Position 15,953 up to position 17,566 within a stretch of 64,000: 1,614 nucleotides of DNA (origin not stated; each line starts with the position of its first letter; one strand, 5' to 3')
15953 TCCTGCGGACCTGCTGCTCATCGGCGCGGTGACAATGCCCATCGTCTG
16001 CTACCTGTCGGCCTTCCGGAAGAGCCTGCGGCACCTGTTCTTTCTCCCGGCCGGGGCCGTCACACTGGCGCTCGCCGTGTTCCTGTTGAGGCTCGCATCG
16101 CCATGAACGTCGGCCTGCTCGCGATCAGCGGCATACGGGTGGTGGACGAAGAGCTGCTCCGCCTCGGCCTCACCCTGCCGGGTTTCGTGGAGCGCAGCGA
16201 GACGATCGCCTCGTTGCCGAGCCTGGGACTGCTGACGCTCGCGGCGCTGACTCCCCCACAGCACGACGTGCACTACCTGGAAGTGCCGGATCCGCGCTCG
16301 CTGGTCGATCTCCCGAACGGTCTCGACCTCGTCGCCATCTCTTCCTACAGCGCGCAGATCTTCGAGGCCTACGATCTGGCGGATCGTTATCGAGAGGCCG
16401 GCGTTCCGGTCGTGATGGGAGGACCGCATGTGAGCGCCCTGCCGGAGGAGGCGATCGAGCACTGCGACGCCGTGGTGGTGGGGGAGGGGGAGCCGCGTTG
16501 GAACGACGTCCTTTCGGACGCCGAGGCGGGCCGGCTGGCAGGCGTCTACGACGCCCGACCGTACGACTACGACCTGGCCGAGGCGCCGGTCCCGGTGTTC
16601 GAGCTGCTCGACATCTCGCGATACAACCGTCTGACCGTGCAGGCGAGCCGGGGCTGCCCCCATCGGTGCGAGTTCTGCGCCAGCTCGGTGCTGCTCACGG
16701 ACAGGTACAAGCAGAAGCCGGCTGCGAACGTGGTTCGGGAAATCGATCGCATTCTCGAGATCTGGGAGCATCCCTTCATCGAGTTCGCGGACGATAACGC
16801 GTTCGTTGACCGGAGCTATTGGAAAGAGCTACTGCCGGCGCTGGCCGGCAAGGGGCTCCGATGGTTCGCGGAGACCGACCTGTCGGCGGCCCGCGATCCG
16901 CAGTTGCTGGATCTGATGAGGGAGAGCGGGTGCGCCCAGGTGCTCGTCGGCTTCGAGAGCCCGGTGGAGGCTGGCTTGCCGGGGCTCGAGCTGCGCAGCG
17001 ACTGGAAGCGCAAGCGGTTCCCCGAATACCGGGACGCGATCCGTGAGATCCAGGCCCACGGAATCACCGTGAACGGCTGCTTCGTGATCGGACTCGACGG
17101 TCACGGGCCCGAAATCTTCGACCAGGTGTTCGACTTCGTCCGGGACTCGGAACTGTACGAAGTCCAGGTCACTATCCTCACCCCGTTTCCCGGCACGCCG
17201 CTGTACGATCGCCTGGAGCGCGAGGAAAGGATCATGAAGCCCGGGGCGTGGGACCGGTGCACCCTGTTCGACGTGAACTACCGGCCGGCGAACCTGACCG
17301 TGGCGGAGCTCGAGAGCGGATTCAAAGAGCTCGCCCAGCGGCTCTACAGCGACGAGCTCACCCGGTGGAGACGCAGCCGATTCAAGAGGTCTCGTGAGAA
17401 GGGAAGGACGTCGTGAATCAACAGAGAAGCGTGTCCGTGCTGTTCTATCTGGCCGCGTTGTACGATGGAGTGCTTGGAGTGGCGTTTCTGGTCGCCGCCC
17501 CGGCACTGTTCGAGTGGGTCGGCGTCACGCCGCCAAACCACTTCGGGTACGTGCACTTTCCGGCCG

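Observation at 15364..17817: Membrane-sandwiched B12-radical-SAM operon with a divergent Cys-rich mini-protein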

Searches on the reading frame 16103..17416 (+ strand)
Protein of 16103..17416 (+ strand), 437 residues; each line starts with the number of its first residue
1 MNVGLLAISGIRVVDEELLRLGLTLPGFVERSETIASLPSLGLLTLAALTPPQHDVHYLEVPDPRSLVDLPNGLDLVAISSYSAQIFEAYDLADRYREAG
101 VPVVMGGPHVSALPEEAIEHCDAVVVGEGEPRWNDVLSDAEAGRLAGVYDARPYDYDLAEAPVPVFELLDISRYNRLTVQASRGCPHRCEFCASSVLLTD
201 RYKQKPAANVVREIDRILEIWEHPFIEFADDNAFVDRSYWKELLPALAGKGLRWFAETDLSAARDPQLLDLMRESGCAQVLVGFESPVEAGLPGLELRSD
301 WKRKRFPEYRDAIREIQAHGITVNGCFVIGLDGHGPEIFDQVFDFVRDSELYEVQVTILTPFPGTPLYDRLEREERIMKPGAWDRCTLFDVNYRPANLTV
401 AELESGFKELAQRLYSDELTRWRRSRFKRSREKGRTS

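Call 4: search_protein_families(library=pfam, proteins=[window:16103-17416:+], max_evalue=0.1)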
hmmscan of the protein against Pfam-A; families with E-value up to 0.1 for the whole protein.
window:16103-17416:+ (437 aa): 4 families
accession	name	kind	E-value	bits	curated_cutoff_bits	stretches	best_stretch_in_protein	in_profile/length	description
PF04055.27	Radical_SAM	-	6.9e-14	52.8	29.5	1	181-346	3-166/166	Radical SAM superfamily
PF02310.24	B12-binding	-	6.8e-13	49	32.1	1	38-130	12-114/121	B12 binding domain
PF13282.11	DUF4070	-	1.9e-05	25.2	22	1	365-418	1-52/144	Domain of unknown function (DUF4070)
PF19864.5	Radical_SAM_N2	-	0.0011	18.9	29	1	94-139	79-124/151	Radical SAM proteins, N-terminal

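Call 5: search_protein_families(library=ncbifam, proteins=[window:16103-17416:+], max_evalue=0.1)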
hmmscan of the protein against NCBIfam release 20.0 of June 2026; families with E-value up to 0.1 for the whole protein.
window:16103-17416:+ (437 aa): 22 families
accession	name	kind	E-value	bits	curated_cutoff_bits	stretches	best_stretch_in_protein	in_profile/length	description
TIGR03471.1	HpnJ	equivalog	5.3e-24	84.9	577.6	1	178-377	199-393/472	hopanoid biosynthesis associated radical SAM protein HpnJ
NF050148.1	rSAM_ApyD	equivalog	1.3e-23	83.3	750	1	89-371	90-393/645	RiPP biosynthesis radical SAM protein ApyD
TIGR02026.1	BchE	equivalog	1.4e-23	83.6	481.35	1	179-416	197-429/497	magnesium-protoporphyrin IX monomethyl ester anaerobic oxidative cyclase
TIGR04479.1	bcpD_PhpK_rSAM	subfamily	2.5e-22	79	600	1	173-359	238-421/504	PhpK family radical SAM P-methyltransferase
NF038361.1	rSAM_Sden_1168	equivalog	6.1e-19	68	575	1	177-382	283-484/560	Sden_1168 family B12-binding radical SAM P-methyltransferase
TIGR04013.1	B12_SAM_MJ_1487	hypoth_equivalog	8.7e-19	67.6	251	1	74-219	44-194/382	TIGR04013 family B12-binding domain/radical SAM domain-containing protein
TIGR04072.2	rSAM_ladder_B12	equivalog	2.1e-17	62.9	360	1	88-341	85-341/443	lipid biosynthesis B12-binding/radical SAM protein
TIGR04014.1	B12_SAM_MJ_0865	equivalog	3.4e-16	59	360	1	77-375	42-362/434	methyl-coenzyme M reductase glutamine C-methyltransferase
TIGR04295.1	B12_rSAM_oligo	hypoth_equivalog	5.2e-15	55.1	400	1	179-371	203-384/422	TIGR04295 family B12-binding domain-containing radical SAM protein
TIGR04367.1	HpnR_B12_rSAM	equivalog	1.9e-14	53.1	650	1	76-373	63-375/490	hopanoid C-3 methylase HpnR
NF033070.1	rSAM_AprD4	equivalog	3.8e-14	52.4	500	1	156-406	168-423/456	AprD4 family radical SAM diol-dehydratase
NF045585.1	rSAM_slr0320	equivalog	2.4e-08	33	775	1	154-286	213-349/511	photosystem II high light acclimation radical SAM protein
TIGR03975.1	rSAM_ocin_1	subfamily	1.7e-07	30.1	281.85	1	175-286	260-372/606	RiPP maturation radical SAM C-methyltransferase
NF033712.0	B12_rSAM_KedN5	subfamily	2.8e-05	22.5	700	1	75-141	64-135/624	KedN5 family methylcobalamin-dependent radical SAM C-methyltransferase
TIGR01125.1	TIGR01125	equivalog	4.6e-05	22.7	356.95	1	96-368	62-335/432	30S ribosomal protein S12 methylthiotransferase RimO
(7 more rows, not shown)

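Call 6: find_homologous_proteins(query=window:16103-17416:+, max_evalue=1e-10)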
Query window:16103-17416:+ (437 aa): 8000 proteins with E <= 1e-10 among 8000 candidates; the best 120 are listed.
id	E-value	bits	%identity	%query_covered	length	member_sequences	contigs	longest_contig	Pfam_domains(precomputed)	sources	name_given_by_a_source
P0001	1.4e-296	1001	100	100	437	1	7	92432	PF04055.28,PF13282.12,PF02310.25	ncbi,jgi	jgi:radical SAM superfamily enzyme YgiQ (UPF0313 family)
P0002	6.3e-264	893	89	100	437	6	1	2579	PF04055.28,PF02310.25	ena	-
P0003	1.2e-263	893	89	100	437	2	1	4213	PF04055.28,PF02310.25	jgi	jgi:radical SAM superfamily enzyme YgiQ (UPF0313 family)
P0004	4.8e-261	884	87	100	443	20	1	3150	PF04055.28,PF13282.12,PF02310.25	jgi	jgi:radical SAM superfamily enzyme YgiQ (UPF0313 family)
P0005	6.1e-258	874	86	100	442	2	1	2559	PF04055.28,PF02310.25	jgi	jgi:radical SAM superfamily enzyme YgiQ (UPF0313 family)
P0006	7.3e-255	864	85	100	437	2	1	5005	PF04055.28,PF02310.25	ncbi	-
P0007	1.7e-239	813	81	100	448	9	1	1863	PF04055.28,PF13282.12,PF02310.25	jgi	jgi:radical SAM superfamily enzyme YgiQ (UPF0313 family)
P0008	3.1e-239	812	81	100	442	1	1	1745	PF04055.28,PF13282.12,PF02310.25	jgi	-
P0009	3.2e-238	809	80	100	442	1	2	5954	PF04055.28,PF13282.12,PF02310.25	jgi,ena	-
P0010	1.6e-237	806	81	99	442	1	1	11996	PF04055.28,PF13282.12,PF02310.25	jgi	-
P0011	8.1e-237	804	81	98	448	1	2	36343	PF04055.28,PF13282.12,PF02310.25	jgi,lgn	jgi:radical SAM superfamily enzyme YgiQ (UPF0313 family)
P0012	1.1e-236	804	80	100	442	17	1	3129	PF04055.28,PF13282.12,PF02310.25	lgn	-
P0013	1.1e-236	804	80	100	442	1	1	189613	PF04055.28,PF13282.12,PF02310.25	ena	-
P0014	3.2e-236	802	79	100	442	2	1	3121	PF04055.28,PF13282.12,PF02310.25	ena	-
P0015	3.3e-236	802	80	100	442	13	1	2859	PF04055.28,PF13282.12,PF02310.25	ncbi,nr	ncbi:MAG: radical SAM protein [Gemmatimonadetes bacterium]|nr:radical SAM protein [Gemmatimonadota b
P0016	9.6e-236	801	80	99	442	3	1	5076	PF04055.28,PF13282.12,PF02310.25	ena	-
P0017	1.3e-235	800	81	98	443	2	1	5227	PF04055.28,PF13282.12,PF02310.25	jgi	jgi:radical SAM superfamily enzyme YgiQ (UPF0313 family)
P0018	6.9e-234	794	78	100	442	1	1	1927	PF04055.28,PF13282.12,PF02310.25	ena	-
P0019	7.8e-234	794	79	99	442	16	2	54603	PF04055.28,PF13282.12,PF02310.25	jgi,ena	-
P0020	1.0e-233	794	79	100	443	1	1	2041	PF04055.28,PF02310.25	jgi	-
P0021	1.8e-233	793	81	97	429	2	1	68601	PF04055.28,PF02310.25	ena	-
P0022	6.6e-233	791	79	99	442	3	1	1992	PF04055.28,PF13282.12,PF02310.25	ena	-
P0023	5.4e-231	785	79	98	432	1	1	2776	PF04055.28,PF13282.12,PF02310.25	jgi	jgi:radical SAM superfamily enzyme YgiQ (UPF0313 family)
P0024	8.4e-231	784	77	99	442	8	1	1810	PF04055.28,PF13282.12,PF02310.25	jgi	jgi:radical SAM superfamily enzyme YgiQ (UPF0313 family)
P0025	3.5e-228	776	76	99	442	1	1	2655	PF04055.28,PF02310.25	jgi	jgi:radical SAM superfamily enzyme YgiQ (UPF0313 family)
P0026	6.6e-228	775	76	96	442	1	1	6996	PF04055.28,PF13282.12,PF02310.25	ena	-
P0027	7.8e-228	775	76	98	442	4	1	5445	PF04055.28,PF02310.25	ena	-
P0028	4.4e-227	772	77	98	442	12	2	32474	PF04055.28,PF13282.12,PF02310.25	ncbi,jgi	jgi:radical SAM superfamily enzyme YgiQ (UPF0313 family)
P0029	3.4e-226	769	76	98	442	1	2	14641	PF04055.28,PF13282.12,PF02310.25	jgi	jgi:radical SAM superfamily enzyme YgiQ (UPF0313 family)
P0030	7.3e-224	761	75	100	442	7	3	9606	PF04055.28,PF13282.12,PF02310.25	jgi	jgi:radical SAM superfamily enzyme YgiQ (UPF0313 family)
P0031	5.7e-221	752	75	99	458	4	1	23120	PF04055.28,PF13282.12,PF02310.25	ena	-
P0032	4.8e-220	749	75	98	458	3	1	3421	PF04055.28,PF13282.12,PF02310.25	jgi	-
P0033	7.6e-220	748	75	98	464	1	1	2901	PF04055.28,PF13282.12,PF02310.25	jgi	-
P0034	1.1e-219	748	73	100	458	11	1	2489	PF04055.28,PF13282.12,PF02310.25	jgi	jgi:radical SAM superfamily enzyme YgiQ (UPF0313 family)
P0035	9.0e-219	745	73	98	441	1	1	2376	PF04055.28,PF02310.25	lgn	-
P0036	8.4e-218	741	73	99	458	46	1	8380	PF04055.28,PF13282.12,PF02310.25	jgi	-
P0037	1.1e-217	741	75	98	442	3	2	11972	PF04055.28,PF19864.6,PF02310.25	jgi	jgi:radical SAM superfamily enzyme YgiQ (UPF0313 family)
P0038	3.8e-216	736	73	99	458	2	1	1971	PF04055.28,PF13282.12,PF02310.25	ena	-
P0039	6.3e-216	735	71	100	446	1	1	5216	PF04055.28,PF13282.12,PF02310.25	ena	-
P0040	1.5e-215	734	73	99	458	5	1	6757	PF04055.28,PF13282.12,PF02310.25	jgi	jgi:radical SAM superfamily enzyme YgiQ (UPF0313 family)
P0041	1.6e-215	734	72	99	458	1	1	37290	PF04055.28,PF13282.12,PF02310.25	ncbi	-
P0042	1.7e-215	734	72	98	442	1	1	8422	PF04055.28,PF13282.12,PF19864.6,PF02310.25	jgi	jgi:radical SAM superfamily enzyme YgiQ (UPF0313 family)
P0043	1.9e-215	734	72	98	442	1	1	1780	PF04055.28,PF13282.12,PF02310.25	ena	-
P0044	2.1e-215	734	73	99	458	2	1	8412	PF04055.28,PF13282.12,PF02310.25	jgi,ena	jgi:radical SAM superfamily enzyme YgiQ (UPF0313 family)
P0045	2.3e-215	733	70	100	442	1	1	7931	PF04055.28,PF13282.12,PF02310.25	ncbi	-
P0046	2.3e-215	733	72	99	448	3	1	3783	PF04055.28,PF13282.12,PF02310.25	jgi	jgi:radical SAM superfamily enzyme YgiQ (UPF0313 family)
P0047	2.9e-215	733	74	96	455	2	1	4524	PF04055.28,PF13282.12,PF02310.25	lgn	-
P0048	3.5e-215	733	73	99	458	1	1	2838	PF04055.28,PF13282.12,PF02310.25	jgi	jgi:radical SAM superfamily enzyme YgiQ (UPF0313 family)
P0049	3.8e-215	733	72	100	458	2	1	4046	PF04055.28,PF13282.12,PF02310.25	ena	-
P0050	8.4e-215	732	74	98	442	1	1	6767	PF04055.28,PF13282.12,PF02310.25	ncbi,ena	-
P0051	8.5e-215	732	72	100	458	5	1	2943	PF04055.28,PF13282.12,PF02310.25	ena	-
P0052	1.2e-214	731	73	99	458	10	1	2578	PF04055.28,PF13282.12,PF02310.25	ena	-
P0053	1.2e-214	731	74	98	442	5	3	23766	PF04055.28,PF13282.12,PF02310.25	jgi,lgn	-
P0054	1.4e-214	731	73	99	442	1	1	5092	PF04055.28,PF13282.12,PF02310.25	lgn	-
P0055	2.5e-214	730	72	99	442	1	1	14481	PF04055.28,PF13282.12,PF02310.25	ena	-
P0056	3.0e-214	730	72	100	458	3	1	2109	PF04055.28,PF13282.12,PF02310.25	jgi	-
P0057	5.1e-214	729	71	100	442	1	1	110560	PF04055.28,PF13282.12,PF02310.25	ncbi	-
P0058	5.7e-214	729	71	99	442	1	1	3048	PF04055.28,PF13282.12,PF19864.6,PF02310.25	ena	-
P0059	1.4e-213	728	71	98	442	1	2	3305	PF04055.28,PF02310.25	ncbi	ncbi:MAG: radical SAM protein [Spirochaetia bacterium]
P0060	1.6e-213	727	71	99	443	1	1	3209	PF04055.28,PF13282.12,PF19864.6,PF02310.25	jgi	jgi:radical SAM superfamily enzyme YgiQ (UPF0313 family)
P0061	2.8e-213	727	72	99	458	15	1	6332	PF04055.28,PF13282.12,PF02310.25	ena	-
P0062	8.4e-213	725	71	99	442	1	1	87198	PF04055.28,PF13282.12,PF02310.25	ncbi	-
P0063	9.0e-213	725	72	99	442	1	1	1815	PF04055.28,PF13282.12,PF02310.25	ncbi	-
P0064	9.5e-213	725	72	98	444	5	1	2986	PF04055.28,PF13282.12,PF19864.6,PF02310.25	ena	-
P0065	1.8e-212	724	73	97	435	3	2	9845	PF04055.28,PF13282.12,PF02310.25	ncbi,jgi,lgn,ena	ncbi:MAG: radical SAM protein [Verrucomicrobiia bacterium]|jgi:radical SAM superfamily enzyme YgiQ (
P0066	5.7e-212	722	72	100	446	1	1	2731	PF04055.28,PF02310.25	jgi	-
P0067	5.8e-212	722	71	98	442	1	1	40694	PF04055.28,PF13282.12,PF19864.6,PF02310.25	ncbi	ncbi:MAG: B12-binding domain-containing radical SAM protein [Armatimonadota bacterium]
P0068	6.2e-212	722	72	100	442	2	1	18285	PF04055.28,PF13282.12,PF02310.25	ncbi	-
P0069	9.4e-212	721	69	99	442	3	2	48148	PF04055.28,PF13282.12,PF02310.25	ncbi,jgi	jgi:radical SAM superfamily enzyme YgiQ (UPF0313 family)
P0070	1.8e-211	721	71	99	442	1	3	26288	PF04055.28,PF13282.12,PF02310.25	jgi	jgi:radical SAM superfamily enzyme YgiQ (UPF0313 family)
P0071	3.3e-211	720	69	100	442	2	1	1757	PF04055.28,PF13282.12,PF19864.6,PF02310.25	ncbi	-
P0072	3.6e-211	720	71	100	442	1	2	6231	PF04055.28,PF13282.12,PF19864.6,PF02310.25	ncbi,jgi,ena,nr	ncbi:MAG TPA: radical SAM protein [Thermoguttaceae bacterium]|nr:radical SAM protein [Thermoguttacea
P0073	5.8e-211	719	72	96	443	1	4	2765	PF04055.28,PF13282.12,PF02310.25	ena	-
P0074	5.9e-211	719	72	96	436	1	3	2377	PF04055.28,PF13282.12,PF02310.25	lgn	-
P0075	7.0e-211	719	72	98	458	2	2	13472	PF04055.28,PF13282.12,PF02310.25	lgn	-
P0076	9.2e-211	718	72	98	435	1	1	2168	PF04055.28,PF13282.12,PF02310.25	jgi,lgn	jgi:radical SAM superfamily enzyme YgiQ (UPF0313 family)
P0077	1.1e-210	718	71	100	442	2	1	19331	PF04055.28,PF13282.12,PF02310.25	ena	-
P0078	1.7e-210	717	72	98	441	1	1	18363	PF04055.28,PF13282.12,PF02310.25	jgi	jgi:radical SAM superfamily enzyme YgiQ (UPF0313 family)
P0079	1.7e-210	717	72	97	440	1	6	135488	PF04055.28,PF13282.12,PF02310.25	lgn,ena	-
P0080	1.9e-210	717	71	99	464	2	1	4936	PF04055.28,PF13282.12,PF02310.25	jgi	jgi:radical SAM superfamily enzyme YgiQ (UPF0313 family)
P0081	2.9e-210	717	72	98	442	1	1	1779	PF04055.28,PF13282.12,PF02310.25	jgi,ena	-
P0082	3.5e-210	716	69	100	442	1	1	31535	PF04055.28,PF13282.12,PF19864.6,PF02310.25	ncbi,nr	ncbi:MAG: radical SAM protein [candidate division Zixibacteria bacterium]|nr:radical SAM protein [ca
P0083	3.5e-210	716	71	96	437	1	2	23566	PF04055.28,PF13282.12,PF02310.25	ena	-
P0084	3.7e-210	716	70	98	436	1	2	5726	PF04055.28,PF13282.12,PF02310.25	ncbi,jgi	jgi:radical SAM superfamily enzyme YgiQ (UPF0313 family)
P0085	3.9e-210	716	69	100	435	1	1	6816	PF04055.28,PF13282.12,PF02310.25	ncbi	-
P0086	7.1e-210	715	73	98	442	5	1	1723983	PF04055.28,PF13282.12,PF02310.25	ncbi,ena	-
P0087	9.1e-210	715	70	100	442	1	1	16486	PF04055.28,PF13282.12,PF02310.25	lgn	-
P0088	1.1e-209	715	70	98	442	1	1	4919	PF04055.28,PF13282.12,PF02310.25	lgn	-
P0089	1.9e-209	714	70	100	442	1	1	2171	PF04055.28,PF13282.12,PF02310.25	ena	-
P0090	3.7e-209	713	71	100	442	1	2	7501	PF04055.28,PF13282.12,PF02310.25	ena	-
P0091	1.0e-208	712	72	97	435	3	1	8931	PF04055.28,PF13282.12,PF02310.25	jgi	jgi:radical SAM superfamily enzyme YgiQ (UPF0313 family)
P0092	1.6e-208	711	71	98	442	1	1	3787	PF04055.28,PF02310.25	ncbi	-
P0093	2.1e-208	710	69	98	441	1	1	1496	PF04055.28,PF13282.12,PF02310.25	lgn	-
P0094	2.4e-208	710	70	98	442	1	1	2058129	PF04055.28,PF13282.12,PF02310.25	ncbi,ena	-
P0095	2.7e-208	710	70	98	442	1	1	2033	PF04055.28,PF13282.12,PF02310.25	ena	-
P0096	3.5e-208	710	72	100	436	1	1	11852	PF04055.28,PF13282.12,PF02310.25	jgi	jgi:radical SAM superfamily enzyme YgiQ (UPF0313 family)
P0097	3.6e-208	710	70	100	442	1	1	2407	PF04055.28,PF13282.12,PF02310.25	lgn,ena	-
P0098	4.7e-208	709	71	98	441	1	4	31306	PF04055.28,PF13282.12,PF02310.25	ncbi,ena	-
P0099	4.7e-208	709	69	98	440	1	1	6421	PF04055.28,PF19864.6,PF02310.25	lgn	-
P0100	4.7e-208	709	70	100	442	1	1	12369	PF04055.28,PF02310.25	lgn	-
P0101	6.9e-208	709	69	100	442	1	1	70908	PF04055.28,PF13282.12,PF02310.25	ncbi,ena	-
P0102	7.5e-208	709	70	97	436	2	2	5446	PF04055.28,PF13282.12,PF02310.25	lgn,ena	-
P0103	8.3e-208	708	69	99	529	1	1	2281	PF04055.28,PF13282.12,PF02310.25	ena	-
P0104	8.8e-208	708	70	98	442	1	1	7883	PF04055.28,PF13282.12,PF02310.25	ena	-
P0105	8.8e-208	708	70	100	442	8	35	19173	PF04055.28,PF13282.12,PF02310.25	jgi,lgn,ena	jgi:radical SAM superfamily enzyme YgiQ (UPF0313 family)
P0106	1.1e-207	708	70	99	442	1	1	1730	PF04055.28,PF13282.12,PF02310.25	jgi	jgi:radical SAM superfamily enzyme YgiQ (UPF0313 family)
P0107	1.6e-207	708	71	99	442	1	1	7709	PF04055.28,PF13282.12,PF02310.25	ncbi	-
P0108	2.6e-207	707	70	99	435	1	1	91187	PF04055.28,PF13282.12,PF02310.25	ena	-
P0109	2.9e-207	707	70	96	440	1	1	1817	PF04055.28,PF13282.12,PF02310.25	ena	-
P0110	3.3e-207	707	71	96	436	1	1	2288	PF04055.28,PF13282.12,PF02310.25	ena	-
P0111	3.3e-207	706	71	96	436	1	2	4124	PF04055.28,PF13282.12,PF02310.25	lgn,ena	-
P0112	5.2e-207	706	71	96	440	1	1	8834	PF04055.28,PF13282.12,PF02310.25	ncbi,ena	-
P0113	7.4e-207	705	70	100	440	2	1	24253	PF04055.28,PF13282.12,PF02310.25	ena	-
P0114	7.4e-207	705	71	98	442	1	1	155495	PF04055.28,PF13282.12,PF02310.25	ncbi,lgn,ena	-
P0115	8.7e-207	705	70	100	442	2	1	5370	PF04055.28,PF13282.12,PF02310.25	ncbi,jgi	-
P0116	9.5e-207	705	68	100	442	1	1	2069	PF04055.28,PF13282.12,PF02310.25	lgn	-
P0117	9.5e-207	705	70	99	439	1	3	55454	PF04055.28,PF13282.12,PF02310.25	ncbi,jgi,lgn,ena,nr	ncbi:MAG TPA: radical SAM protein [archaeon]|nr:radical SAM protein [archaeon]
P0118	9.9e-207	705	69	99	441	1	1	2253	PF04055.28,PF13282.12,PF02310.25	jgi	-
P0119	1.1e-206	705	71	96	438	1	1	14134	PF04055.28,PF13282.12,PF02310.25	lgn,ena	-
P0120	1.1e-206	705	70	99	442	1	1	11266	PF04055.28,PF13282.12,PF02310.25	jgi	jgi:radical SAM superfamily enzyme YgiQ (UPF0313 family)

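Call 7: find_encoding_contigs(protein=P0001, flank=6000, max_places=3)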
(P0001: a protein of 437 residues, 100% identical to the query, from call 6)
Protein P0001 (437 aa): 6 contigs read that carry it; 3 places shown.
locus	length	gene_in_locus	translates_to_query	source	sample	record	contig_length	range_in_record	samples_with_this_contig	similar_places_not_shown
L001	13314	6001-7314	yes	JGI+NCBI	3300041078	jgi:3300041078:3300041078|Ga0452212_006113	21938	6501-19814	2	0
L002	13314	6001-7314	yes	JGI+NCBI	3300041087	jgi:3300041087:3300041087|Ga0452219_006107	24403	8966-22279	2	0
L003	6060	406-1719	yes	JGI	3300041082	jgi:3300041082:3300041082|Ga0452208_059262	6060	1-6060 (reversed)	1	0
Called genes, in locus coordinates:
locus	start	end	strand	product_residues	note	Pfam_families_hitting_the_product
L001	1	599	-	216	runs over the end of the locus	PF07963:N_methyl (weak)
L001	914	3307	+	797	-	PF12704:MacB_PCD, PF02687:FtsX, PF12704:MacB_PCD, PF02687:FtsX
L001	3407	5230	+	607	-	PF13429:TPR_15 (faint), PF00515:TPR_1 (faint), PF07719:TPR_2 (faint), PF13174:TPR_6 (faint), PF13181:TPR_8 (faint), PF13414:TPR_11 (faint), PF13428:TPR_14 (faint), PF13432:TPR_16 (faint), +4 more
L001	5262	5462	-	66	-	-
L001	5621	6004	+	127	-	-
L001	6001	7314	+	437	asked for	PF02310:B12-binding, PF04055:Radical_SAM, PF13282:DUF4070 (faint)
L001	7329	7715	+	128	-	-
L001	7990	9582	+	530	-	PF01964:ThiC_Rad_SAM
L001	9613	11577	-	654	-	PF16177:ACAS_N, PF00501:AMP-binding, PF13193:AMP-binding_C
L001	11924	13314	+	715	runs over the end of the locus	PF19310:TOP_N (faint), PF01432:Peptidase_M3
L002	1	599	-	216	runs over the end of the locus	PF07963:N_methyl (weak)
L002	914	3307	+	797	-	PF12704:MacB_PCD, PF02687:FtsX, PF12704:MacB_PCD, PF02687:FtsX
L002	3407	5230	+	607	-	PF13429:TPR_15 (faint), PF00515:TPR_1 (faint), PF07719:TPR_2 (faint), PF13174:TPR_6 (faint), PF13181:TPR_8 (faint), PF13414:TPR_11 (faint), PF13428:TPR_14 (faint), PF13432:TPR_16 (faint), +4 more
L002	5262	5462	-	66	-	-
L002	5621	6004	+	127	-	-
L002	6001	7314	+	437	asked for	PF02310:B12-binding, PF04055:Radical_SAM, PF13282:DUF4070 (faint)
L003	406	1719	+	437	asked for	PF02310:B12-binding, PF04055:Radical_SAM, PF13282:DUF4070 (faint)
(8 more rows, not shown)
